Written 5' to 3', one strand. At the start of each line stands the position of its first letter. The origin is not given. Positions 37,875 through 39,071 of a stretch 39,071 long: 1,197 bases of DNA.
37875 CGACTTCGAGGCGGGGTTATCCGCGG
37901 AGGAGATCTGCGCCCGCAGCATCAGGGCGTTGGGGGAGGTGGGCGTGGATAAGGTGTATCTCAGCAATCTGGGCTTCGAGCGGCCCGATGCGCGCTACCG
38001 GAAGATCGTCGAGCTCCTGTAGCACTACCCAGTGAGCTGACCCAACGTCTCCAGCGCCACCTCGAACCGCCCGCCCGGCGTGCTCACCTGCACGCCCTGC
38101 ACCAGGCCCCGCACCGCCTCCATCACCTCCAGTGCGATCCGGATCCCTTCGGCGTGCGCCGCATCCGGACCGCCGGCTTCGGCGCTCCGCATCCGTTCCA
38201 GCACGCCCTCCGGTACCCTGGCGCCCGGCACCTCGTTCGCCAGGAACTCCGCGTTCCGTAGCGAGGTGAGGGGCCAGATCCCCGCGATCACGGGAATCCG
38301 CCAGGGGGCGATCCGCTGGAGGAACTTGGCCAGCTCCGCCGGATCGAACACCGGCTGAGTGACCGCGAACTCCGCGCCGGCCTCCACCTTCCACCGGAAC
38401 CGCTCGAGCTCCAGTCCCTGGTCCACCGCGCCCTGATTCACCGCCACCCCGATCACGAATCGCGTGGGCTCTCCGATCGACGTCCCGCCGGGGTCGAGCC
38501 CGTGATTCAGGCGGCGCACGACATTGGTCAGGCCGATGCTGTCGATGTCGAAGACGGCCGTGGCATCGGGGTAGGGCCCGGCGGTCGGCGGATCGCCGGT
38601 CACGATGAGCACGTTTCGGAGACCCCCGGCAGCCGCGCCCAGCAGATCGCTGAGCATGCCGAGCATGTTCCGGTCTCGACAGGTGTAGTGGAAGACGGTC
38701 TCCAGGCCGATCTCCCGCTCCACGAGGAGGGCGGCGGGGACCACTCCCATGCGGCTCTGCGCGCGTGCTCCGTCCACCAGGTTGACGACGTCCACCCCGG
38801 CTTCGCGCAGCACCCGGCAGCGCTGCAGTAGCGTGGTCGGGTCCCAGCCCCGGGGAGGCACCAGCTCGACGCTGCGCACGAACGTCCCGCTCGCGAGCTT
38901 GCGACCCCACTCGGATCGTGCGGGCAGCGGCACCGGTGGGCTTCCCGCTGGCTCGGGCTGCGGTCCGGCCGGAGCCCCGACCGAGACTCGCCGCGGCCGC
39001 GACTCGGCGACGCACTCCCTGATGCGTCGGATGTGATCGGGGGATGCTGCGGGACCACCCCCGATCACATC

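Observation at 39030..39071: Flipped 14-nt spacer between perfect inverted repeats destroys the GGCCG zinc-site motif of the homocysteine methyltransferase domain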

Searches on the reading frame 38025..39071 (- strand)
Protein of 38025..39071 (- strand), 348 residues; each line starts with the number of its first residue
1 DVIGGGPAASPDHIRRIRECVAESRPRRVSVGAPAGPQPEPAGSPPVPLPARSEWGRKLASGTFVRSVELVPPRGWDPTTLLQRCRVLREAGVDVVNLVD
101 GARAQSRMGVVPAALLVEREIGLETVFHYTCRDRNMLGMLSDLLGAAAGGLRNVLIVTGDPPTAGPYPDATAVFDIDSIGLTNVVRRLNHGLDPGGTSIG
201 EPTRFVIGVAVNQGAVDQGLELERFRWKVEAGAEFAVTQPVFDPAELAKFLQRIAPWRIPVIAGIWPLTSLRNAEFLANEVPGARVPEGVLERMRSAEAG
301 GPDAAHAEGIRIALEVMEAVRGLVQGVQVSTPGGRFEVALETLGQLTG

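Call 8: find_encoding_contigs(protein=window:38025-39071:-, flank=10000, max_places=10)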
Protein window:38025-39071:- (348 aa): no gene with exactly this product is on record in the collection.
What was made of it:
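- Tried and rejected: An exact-product look-up of the partial protein found nothing on record (call 8), so the source contig and its coverage could not be retrieved.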

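Call 9: search_protein_families(library=pfam, proteins=[window:38028-39071:-])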
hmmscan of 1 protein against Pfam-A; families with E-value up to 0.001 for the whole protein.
window:38028-39071:- (348 aa): 1 family
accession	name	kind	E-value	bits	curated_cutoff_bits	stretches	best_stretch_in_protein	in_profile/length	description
PF02219.23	MTHFR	-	1.6e-30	106.9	24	1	58-319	5-259/287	Methylenetetrahydrofolate reductase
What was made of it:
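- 38115..38900 (-): MTHFR domain (PF02219), intact. Call 9: residues 58-319 of the partial protein, E=1.6e-30.
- On Bifunctional homocysteine S-methyltransferase/MTHFR (NF006396): The window has PF02219 (call 9).
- Checked: Minus strand: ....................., continuing into an MTHFR domain (PF02219, E=1.6e-30, call 9).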

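Call 10: find_related_loci(query=window:38028-39071:-, collection=genome_contigs, flank=3000)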
Query window:38028-39071:- (348 aa) in genome_contigs; peptide patterns used: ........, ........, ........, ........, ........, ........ (x = any residue, [..] = any of these).
600 stretches matched a pattern (row limit reached: there are more); 471 encode a relative of the query (tblastn E <= 1e-3); the best 80 are kept; 80 distinct loci.
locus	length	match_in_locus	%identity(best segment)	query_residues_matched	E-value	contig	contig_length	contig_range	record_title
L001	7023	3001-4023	91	3-343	0e+0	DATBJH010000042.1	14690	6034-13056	MAG TPA_asm: Gemmatimonadales bacterium isolate SMAG_U3915 k141_604299, whole genome shotgun sequence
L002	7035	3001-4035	82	3-347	1e-176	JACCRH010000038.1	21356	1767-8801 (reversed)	MAG: Gemmatimonadales bacterium isolate MGR_bin17 SD2897-2912_k127_5106837, whole genome shotgun sequence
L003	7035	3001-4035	79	2-346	0e+0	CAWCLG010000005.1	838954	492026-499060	MAG: uncultured Gemmatimonadales bacterium isolate MFD03602.bin.2.71 genome assembly, contig: contig_4257, whole genome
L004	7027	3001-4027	83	3-344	4e-169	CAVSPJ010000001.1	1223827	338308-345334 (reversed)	MAG: uncultured Gemmatimonadales bacterium isolate MFD01275.bin.2.206 genome assembly, contig: contig_1742, whole genome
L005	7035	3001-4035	69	3-347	2e-155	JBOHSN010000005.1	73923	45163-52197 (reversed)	MAG: Gemmatimonadales bacterium isolate SD8034_metabat2.bin.22 NODE_5_length_73923_cov_4.147312, whole genome shotgun se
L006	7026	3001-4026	70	3-346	4e-151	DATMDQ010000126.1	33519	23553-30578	MAG TPA_asm: Gemmatimonadales bacterium isolate SMAG_U13412 k141_3685917, whole genome shotgun sequence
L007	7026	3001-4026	68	3-346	9e-150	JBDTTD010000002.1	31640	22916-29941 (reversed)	MAG: Gemmatimonadales bacterium isolate cluster3_bin.288 NODE_4147_length_31640_cov_7.413867, whole genome shotgun seque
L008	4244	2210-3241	68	3-348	4e-152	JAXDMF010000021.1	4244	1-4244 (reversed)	MAG: Gemmatimonadales bacterium isolate BP_635 scaffold_5151898, whole genome shotgun sequence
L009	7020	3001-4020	67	3-346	2e-148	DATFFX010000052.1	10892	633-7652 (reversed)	MAG TPA_asm: Gemmatimonadales bacterium isolate SMAG_U8647 k141_187550, whole genome shotgun sequence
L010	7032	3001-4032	68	3-348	9e-148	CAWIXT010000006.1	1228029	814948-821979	MAG: uncultured Gemmatimonadales bacterium isolate MFD05747.bin.2.224 genome assembly, contig: contig_3729, whole genome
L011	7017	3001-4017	65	3-341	5e-148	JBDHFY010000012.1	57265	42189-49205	MAG: Gemmatimonadota bacterium isolate M8-58_Bin_338 M8-58_Bin_338_scaffold_5368, whole genome shotgun sequence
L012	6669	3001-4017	68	3-343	1e-147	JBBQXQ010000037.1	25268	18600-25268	MAG: Gemmatimonadales bacterium isolate Co_metawrap_2123 Cmw_2123_k141_20419960_length_25268_cov_11.9982, whole genome s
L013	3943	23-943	74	41-347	4e-149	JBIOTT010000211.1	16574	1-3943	MAG: Gemmatimonadales bacterium isolate MAG153 k127_3138369, whole genome shotgun sequence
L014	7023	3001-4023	68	3-346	6e-147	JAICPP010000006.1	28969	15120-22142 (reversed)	MAG: Gemmatimonadales bacterium isolate TY_FP_2_bin.28 k141_4034333_length_28969_cov_8.7483, whole genome shotgun sequen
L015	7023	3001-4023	66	3-344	3e-146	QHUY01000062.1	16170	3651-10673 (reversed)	MAG: Gemmatimonadetes bacterium isolate AG17 14_1009_16_40cm_scaffold_25180_curated, whole genome shotgun sequence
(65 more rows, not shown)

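Call 28: find_homologous_proteins(query=window:38028-39071:-, max_evalue=1e-100)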
Query window:38028-39071:- (348 aa): 2558 proteins with E <= 1e-100 among 8000 candidates; the best 120 are listed.
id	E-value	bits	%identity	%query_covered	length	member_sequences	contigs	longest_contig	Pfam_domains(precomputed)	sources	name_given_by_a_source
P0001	4.4e-202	689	91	99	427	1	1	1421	PF02574.23,PF02219.24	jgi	jgi:methionine synthase / methylenetetrahydrofolate reductase (NADH)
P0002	3.7e-195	666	88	99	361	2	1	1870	PF02574.23,PF02219.24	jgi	jgi:homocysteine S-methyltransferase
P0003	1.9e-188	644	84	99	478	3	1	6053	PF02574.23,PF02219.24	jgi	jgi:homocysteine S-methyltransferase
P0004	6.0e-184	629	84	99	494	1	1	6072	PF02574.23,PF02219.24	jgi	jgi:homocysteine S-methyltransferase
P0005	3.9e-179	614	82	99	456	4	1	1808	PF02574.23,PF02219.24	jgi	jgi:homocysteine S-methyltransferase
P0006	5.4e-179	613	93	86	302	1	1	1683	PF02219.24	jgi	jgi:homocysteine S-methyltransferase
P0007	2.0e-178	611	93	85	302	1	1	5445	PF02219.24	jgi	jgi:homocysteine S-methyltransferase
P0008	2.1e-178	611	92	86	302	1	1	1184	PF02219.24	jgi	jgi:homocysteine S-methyltransferase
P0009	2.3e-170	585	78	99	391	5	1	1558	PF02574.23,PF02219.24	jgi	jgi:homocysteine S-methyltransferase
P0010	2.9e-169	581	87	86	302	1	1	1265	PF02219.24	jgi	jgi:homocysteine S-methyltransferase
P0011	4.7e-168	577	77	98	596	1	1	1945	PF02574.23,PF02219.24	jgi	jgi:homocysteine S-methyltransferase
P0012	5.9e-165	567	74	100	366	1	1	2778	PF02574.23,PF02219.24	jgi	jgi:homocysteine S-methyltransferase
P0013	2.2e-164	565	86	86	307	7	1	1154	PF02219.24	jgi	jgi:homocysteine S-methyltransferase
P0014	1.4e-162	559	75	98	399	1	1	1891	PF02574.23,PF02219.24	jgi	jgi:homocysteine S-methyltransferase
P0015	1.0e-155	537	72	98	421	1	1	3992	PF02574.23,PF02219.24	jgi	jgi:homocysteine S-methyltransferase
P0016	2.4e-153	529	88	79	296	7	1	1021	PF02219.24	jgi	-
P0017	2.4e-153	529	91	76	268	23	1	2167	PF02219.24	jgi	jgi:homocysteine S-methyltransferase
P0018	3.4e-153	528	88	79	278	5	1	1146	PF02219.24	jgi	jgi:5,10-methylenetetrahydrofolate reductase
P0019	1.2e-152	527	85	80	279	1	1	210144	PF02219.24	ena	-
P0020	1.4e-151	523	70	99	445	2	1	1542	PF02574.23,PF02219.24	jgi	jgi:homocysteine S-methyltransferase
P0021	7.5e-150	517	93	73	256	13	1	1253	PF02219.24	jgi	jgi:homocysteine S-methyltransferase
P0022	8.7e-150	517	68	99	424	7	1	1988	PF02574.23,PF02219.24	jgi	jgi:homocysteine S-methyltransferase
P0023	9.0e-150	517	68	99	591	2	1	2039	PF02574.23,PF02219.24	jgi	jgi:homocysteine S-methyltransferase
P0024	5.2e-149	515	68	99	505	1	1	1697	PF02574.23,PF02219.24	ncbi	ncbi:MAG: bifunctional homocysteine S-methyltransferase/methylenetetrahydrofolate reductase, partial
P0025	9.8e-149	514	88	76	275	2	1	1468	PF02219.24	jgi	jgi:homocysteine S-methyltransferase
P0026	2.8e-148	512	89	76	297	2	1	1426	PF02219.24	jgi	jgi:homocysteine S-methyltransferase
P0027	4.6e-148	511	68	99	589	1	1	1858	PF02574.23,PF02219.24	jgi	-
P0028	3.3e-146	505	90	75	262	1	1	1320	PF02219.24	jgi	jgi:homocysteine S-methyltransferase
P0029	8.3e-145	501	68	99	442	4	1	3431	PF02574.23,PF02219.24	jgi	jgi:homocysteine S-methyltransferase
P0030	2.1e-144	499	69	97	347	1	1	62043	PF02219.24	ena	-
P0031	2.3e-144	499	68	99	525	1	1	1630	PF02574.23,PF02219.24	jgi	jgi:homocysteine S-methyltransferase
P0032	2.4e-144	499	67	99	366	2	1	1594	PF02574.23,PF02219.24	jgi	jgi:5,10-methylenetetrahydrofolate reductase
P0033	2.4e-144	499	69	98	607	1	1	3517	PF02574.23,PF02219.24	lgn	-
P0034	3.2e-144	499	83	80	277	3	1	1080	PF02219.24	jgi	jgi:methionine synthase / methylenetetrahydrofolate reductase(NADPH)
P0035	3.9e-144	499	67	98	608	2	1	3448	PF02574.23,PF02219.24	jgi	jgi:homocysteine S-methyltransferase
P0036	4.0e-144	499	67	99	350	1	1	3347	PF02574.23,PF02219.24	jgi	jgi:homocysteine S-methyltransferase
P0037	4.8e-144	498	68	99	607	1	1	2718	PF02574.23,PF02219.24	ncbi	-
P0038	4.9e-144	498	68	99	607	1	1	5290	PF02574.23,PF02219.24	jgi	jgi:homocysteine S-methyltransferase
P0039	4.9e-144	498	70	93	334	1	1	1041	PF02219.24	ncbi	ncbi:MAG: methylenetetrahydrofolate reductase, partial [Actinomycetota bacterium]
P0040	5.8e-144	498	67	99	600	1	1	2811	PF02574.23,PF02219.24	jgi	jgi:homocysteine S-methyltransferase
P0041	8.0e-144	498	67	99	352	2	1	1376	PF02574.23,PF02219.24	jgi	jgi:homocysteine S-methyltransferase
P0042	1.4e-143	497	88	74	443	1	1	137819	PF02574.23,PF02219.24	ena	-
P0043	1.9e-143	496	69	98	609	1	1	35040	PF02574.23,PF02219.24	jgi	jgi:methionine synthase I (cobalamin-dependent)/5,10-methylenetetrahydrofolate reductase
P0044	2.7e-143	496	68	99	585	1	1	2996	PF02574.23,PF02219.24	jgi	jgi:homocysteine S-methyltransferase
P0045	3.8e-143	495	67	98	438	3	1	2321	PF02574.23,PF02219.24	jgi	jgi:5,10-methylenetetrahydrofolate reductase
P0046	5.3e-143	495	68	99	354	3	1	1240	PF02574.23,PF02219.24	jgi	jgi:homocysteine S-methyltransferase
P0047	9.1e-143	494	65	98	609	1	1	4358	PF02574.23,PF02219.24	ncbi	-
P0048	2.0e-142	493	66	98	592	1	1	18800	PF02574.23,PF02219.24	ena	-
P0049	2.1e-142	493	67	98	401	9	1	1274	PF02574.23,PF02219.24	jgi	-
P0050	2.5e-142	493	68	98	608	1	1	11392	PF02574.23,PF02219.24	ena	-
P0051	2.5e-142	493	68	98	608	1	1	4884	PF02574.23,PF02219.24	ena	-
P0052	2.7e-142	493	68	99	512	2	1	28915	PF02574.23,PF02219.24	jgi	jgi:homocysteine S-methyltransferase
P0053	4.7e-142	492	67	98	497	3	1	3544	PF02574.23,PF02219.24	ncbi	ncbi:MAG: bifunctional homocysteine S-methyltransferase/methylenetetrahydrofolate reductase, partial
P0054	5.2e-142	492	66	98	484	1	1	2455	PF02574.23,PF02219.24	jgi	jgi:5,10-methylenetetrahydrofolate reductase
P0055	5.4e-142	492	66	99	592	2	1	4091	PF02574.23,PF02219.24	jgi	jgi:methionine synthase / methylenetetrahydrofolate reductase (NADH)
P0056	5.9e-142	491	67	98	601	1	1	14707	PF02574.23,PF02219.24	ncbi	-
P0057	9.4e-142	491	68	98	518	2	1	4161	PF02574.23,PF02219.24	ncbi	ncbi:MAG TPA: bifunctional homocysteine S-methyltransferase/methylenetetrahydrofolate reductase, par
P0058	1.4e-141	490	67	99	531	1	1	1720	PF02574.23,PF02219.24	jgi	jgi:homocysteine S-methyltransferase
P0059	1.4e-141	490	67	98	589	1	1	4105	PF02574.23,PF02219.24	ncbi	ncbi:MAG: bifunctional homocysteine S-methyltransferase/methylenetetrahydrofolate reductase, partial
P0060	2.5e-141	489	68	97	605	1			PF02574.23,PF02219.24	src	-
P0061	5.1e-141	488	94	68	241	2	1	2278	PF02219.24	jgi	jgi:homocysteine S-methyltransferase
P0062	5.2e-141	488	65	99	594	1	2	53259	PF02574.23,PF02219.24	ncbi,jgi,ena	-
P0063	5.2e-141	488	65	99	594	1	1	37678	PF02574.23,PF02219.24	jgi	-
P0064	5.7e-141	488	68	98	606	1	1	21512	PF02574.23,PF02219.24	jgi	jgi:homocysteine S-methyltransferase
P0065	6.6e-141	488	65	98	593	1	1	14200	PF02574.23,PF02219.24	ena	-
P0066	7.7e-141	488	67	99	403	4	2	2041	PF02574.23,PF02219.24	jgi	jgi:homocysteine S-methyltransferase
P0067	9.1e-141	487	66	99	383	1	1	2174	PF02574.23,PF02219.24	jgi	jgi:homocysteine S-methyltransferase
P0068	1.6e-140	487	67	99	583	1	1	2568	PF02574.23,PF02219.24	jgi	jgi:methionine synthase I (cobalamin-dependent)/5,10-methylenetetrahydrofolate reductase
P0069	1.6e-140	487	68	98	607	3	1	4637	PF02574.23,PF02219.24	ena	-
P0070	2.2e-140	486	78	80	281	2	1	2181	PF02219.24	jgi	jgi:5,10-methylenetetrahydrofolate reductase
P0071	2.5e-140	486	67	98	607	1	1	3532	PF02574.23,PF02219.24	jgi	jgi:methionine synthase I (cobalamin-dependent)/5,10-methylenetetrahydrofolate reductase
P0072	2.8e-140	486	68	98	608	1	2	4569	PF02574.23,PF02219.24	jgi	-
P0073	2.8e-140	486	67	98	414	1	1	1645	PF02574.23,PF02219.24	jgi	jgi:homocysteine S-methyltransferase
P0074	3.3e-140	486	64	99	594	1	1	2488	PF02574.23,PF02219.24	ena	-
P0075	1.2e-139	484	65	98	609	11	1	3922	PF02574.23,PF02219.24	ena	-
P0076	1.6e-139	483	66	98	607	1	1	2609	PF02574.23,PF02219.24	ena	-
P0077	2.0e-139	483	67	98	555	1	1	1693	PF02574.23,PF02219.24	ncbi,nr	ncbi:MAG TPA: bifunctional homocysteine S-methyltransferase/methylenetetrahydrofolate reductase, par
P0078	5.6e-139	482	63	98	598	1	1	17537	PF02574.23,PF02219.24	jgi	jgi:methionine synthase I (cobalamin-dependent)/5,10-methylenetetrahydrofolate reductase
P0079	5.8e-139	482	66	98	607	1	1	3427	PF02574.23,PF02219.24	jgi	jgi:homocysteine S-methyltransferase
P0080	6.3e-139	481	67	98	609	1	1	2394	PF02574.23,PF02219.24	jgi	jgi:methionine synthase I (cobalamin-dependent)/5,10-methylenetetrahydrofolate reductase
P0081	1.0e-138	481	65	98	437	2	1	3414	PF02574.23,PF02219.24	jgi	jgi:methionine synthase / methylenetetrahydrofolate reductase (NADH)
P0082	1.1e-138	481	65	98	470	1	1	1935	PF02574.23,PF02219.24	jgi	jgi:homocysteine S-methyltransferase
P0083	1.1e-138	481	64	99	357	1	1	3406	PF02574.23,PF02219.24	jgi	jgi:homocysteine S-methyltransferase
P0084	1.5e-138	480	63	98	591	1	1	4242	PF02574.23,PF02219.24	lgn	-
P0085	1.9e-138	480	65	98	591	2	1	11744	PF02574.23,PF02219.24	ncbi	-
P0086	2.2e-138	480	67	98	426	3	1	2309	PF02574.23,PF02219.24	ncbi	ncbi:MAG TPA: bifunctional homocysteine S-methyltransferase/methylenetetrahydrofolate reductase, par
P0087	2.2e-138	480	67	98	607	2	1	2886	PF02574.23,PF02219.24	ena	-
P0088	2.2e-138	480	66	99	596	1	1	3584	PF02574.23,PF02219.24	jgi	jgi:methionine synthase I (cobalamin-dependent)/5,10-methylenetetrahydrofolate reductase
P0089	2.4e-138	480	65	99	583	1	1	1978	PF02574.23,PF02219.24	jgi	jgi:methionine synthase / methylenetetrahydrofolate reductase(NADPH)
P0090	3.9e-138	479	66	98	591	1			PF02574.23,PF02219.24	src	-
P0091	4.5e-138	479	64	99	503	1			PF02574.23,PF02219.24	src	-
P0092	5.7e-138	478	63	99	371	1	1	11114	PF02574.23,PF02219.24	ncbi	-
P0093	5.7e-138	478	63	98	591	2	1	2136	PF02574.23,PF02219.24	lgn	-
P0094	7.3e-138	478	63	98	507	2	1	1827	PF02574.23,PF02219.24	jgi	-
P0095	8.1e-138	478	67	98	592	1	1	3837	PF02574.23,PF02219.24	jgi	jgi:methionine synthase / methylenetetrahydrofolate reductase (NADH)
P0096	9.1e-138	478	82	76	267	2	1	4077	PF02219.24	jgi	jgi:homocysteine S-methyltransferase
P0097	9.6e-138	478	63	98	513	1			PF02574.23,PF02219.24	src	-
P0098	2.1e-137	476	66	98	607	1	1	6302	PF02574.23,PF02219.24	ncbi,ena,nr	ncbi:MAG TPA: bifunctional homocysteine S-methyltransferase/methylenetetrahydrofolate reductase [Gem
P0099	2.2e-137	476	66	98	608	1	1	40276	PF02574.23,PF02219.24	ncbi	ncbi:MAG: bifunctional homocysteine S-methyltransferase/methylenetetrahydrofolate reductase [Gemmati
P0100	2.2e-137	476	65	99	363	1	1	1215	PF02574.23,PF02219.24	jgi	jgi:methionine synthase / methylenetetrahydrofolate reductase(NADPH)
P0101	2.4e-137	476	62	98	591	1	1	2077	PF02574.23,PF02219.24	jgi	-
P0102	2.6e-137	476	68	93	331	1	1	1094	PF02219.24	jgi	jgi:homocysteine S-methyltransferase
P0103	3.2e-137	476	65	98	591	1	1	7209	PF02574.23,PF02219.24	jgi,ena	-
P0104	3.2e-137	476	91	68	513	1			PF02574.23,PF02219.24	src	-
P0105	3.4e-137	476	63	98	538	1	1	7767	PF02574.23,PF02219.24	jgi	-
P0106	3.4e-137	476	66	99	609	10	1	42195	PF02574.23,PF02219.24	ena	-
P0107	4.2e-137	475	63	98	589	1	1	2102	PF02574.23,PF02219.24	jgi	-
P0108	4.2e-137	475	63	98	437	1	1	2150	PF02574.23,PF02219.24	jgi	jgi:homocysteine S-methyltransferase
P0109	4.3e-137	475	64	98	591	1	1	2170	PF02574.23,PF02219.24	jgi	-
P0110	4.5e-137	475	62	98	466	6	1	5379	PF02574.23,PF02219.24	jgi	-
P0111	4.5e-137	475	64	98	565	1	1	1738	PF02574.23,PF02219.24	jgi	jgi:homocysteine S-methyltransferase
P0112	5.3e-137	475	66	99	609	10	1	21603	PF02574.23,PF02219.24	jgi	jgi:homocysteine S-methyltransferase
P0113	5.3e-137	475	62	98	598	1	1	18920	PF02574.23,PF02219.24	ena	-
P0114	6.7e-137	475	63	98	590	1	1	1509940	PF02574.23,PF02219.24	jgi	jgi:methionine synthase / methylenetetrahydrofolate reductase (NADH)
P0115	8.0e-137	474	64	99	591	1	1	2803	PF02574.23,PF02219.24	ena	-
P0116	8.4e-137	474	62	98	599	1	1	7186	PF02574.23,PF02219.24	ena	-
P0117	8.6e-137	474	62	98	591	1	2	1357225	PF02574.23,PF02219.24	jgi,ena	-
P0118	8.6e-137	474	62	98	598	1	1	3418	PF02574.23,PF02219.24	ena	-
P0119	8.9e-137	474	62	98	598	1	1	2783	PF02574.23,PF02219.24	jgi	-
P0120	8.9e-137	474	62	98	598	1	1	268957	PF02574.23,PF02219.24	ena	-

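Call 33: find_encoding_contigs(protein=P0030, flank=1500, max_places=2)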
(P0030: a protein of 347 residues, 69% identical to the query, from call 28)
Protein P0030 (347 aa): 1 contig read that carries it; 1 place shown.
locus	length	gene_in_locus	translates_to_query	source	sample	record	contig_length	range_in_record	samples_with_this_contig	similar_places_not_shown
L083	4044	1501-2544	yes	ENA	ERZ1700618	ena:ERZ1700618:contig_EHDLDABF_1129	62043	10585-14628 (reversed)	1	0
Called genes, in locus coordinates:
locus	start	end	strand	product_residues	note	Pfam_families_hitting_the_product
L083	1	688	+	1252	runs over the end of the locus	PF02574:S-methyl_trans, PF00809:Pterin_bind, PF02607:B12-binding_2, PF02310:B12-binding, PF02965:Met_synt_B12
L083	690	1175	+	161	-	PF02574:S-methyl_trans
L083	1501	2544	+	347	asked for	PF02219:MTHFR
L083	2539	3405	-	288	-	-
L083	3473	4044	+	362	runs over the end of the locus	PF02771:Acyl-CoA_dh_N, PF02770:Acyl-CoA_dh_M, PF00441:Acyl-CoA_dh_1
